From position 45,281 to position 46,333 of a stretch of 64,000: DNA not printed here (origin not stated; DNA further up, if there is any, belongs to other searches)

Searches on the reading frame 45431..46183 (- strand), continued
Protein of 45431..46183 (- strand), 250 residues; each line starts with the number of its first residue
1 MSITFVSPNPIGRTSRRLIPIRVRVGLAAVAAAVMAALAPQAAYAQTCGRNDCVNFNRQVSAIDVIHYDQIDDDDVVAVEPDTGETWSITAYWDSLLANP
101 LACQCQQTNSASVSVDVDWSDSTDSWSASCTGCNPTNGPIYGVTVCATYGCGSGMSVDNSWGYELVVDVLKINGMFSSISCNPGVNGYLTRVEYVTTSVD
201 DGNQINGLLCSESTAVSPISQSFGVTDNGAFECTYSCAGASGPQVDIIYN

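Call 76: find_encoding_contigs(protein=P0005, flank=6000, max_places=4)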
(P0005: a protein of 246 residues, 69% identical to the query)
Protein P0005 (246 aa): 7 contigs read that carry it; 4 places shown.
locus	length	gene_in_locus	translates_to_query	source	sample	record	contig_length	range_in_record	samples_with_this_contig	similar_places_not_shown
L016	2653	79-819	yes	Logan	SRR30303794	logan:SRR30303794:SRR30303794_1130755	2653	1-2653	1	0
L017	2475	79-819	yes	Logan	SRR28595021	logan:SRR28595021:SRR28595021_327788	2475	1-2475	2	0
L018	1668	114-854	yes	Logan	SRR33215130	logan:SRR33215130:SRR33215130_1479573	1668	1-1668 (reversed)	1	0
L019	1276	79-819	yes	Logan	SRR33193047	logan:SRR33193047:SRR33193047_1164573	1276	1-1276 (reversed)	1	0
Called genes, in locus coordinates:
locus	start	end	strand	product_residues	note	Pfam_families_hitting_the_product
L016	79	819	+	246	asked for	-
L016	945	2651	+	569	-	?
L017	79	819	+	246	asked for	-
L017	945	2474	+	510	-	?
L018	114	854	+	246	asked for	-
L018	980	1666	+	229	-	?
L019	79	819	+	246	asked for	-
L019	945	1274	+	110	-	?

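Call 79: find_related_loci(query=A2, collection=viral_contigs, flank=5000)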
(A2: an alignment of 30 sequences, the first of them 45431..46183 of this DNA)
Query A2 (250 aa) in viral_contigs; peptide patterns used: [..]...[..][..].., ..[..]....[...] (x = any residue, [..] = any of these).
46 stretches matched a pattern, but none encodes a relative of the query by tblastn (E <= 1e-3).
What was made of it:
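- Tried and rejected: A search of viral contigs found no relative (call 79), so a phage origin was dropped.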

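Call 89: find_related_loci(query=A2, collection=metagenome_contigs, flank=4500)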
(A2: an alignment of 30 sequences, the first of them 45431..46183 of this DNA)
Query A2 (250 aa) in metagenome_contigs; peptide patterns used: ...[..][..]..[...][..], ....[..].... (x = any residue, [..] = any of these).
173 stretches matched a pattern; 20 encode a relative of the query (tblastn E <= 1e-3); 20 distinct loci.
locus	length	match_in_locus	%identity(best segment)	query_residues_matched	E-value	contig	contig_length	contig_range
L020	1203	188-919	81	7-250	2e-136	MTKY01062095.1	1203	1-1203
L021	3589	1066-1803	69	1-250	3e-93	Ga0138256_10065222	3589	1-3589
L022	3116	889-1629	61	1-249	1e-82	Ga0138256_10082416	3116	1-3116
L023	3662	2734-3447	52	3-250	9e-71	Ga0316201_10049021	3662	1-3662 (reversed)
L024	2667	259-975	51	11-250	1e-70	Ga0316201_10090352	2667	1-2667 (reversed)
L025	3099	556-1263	51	13-250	1e-68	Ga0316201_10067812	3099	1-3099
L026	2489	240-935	49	3-250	2e-63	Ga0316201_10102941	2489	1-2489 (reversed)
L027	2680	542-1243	47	8-250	2e-59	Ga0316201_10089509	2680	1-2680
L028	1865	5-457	63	96-250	1e-58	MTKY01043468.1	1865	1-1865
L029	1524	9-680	41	13-237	6e-42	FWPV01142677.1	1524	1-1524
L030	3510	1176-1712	46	36-223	4e-40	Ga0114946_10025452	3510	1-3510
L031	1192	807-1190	47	16-150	6e-29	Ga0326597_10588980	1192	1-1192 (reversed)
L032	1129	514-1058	48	60-241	5e-35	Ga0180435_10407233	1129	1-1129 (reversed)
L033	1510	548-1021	40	76-249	5e-24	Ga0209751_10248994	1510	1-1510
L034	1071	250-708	36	77-250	1e-21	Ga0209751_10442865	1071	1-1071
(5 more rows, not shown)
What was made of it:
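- Tried and rejected: The 30-sequence alignment was used instead (call 89).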
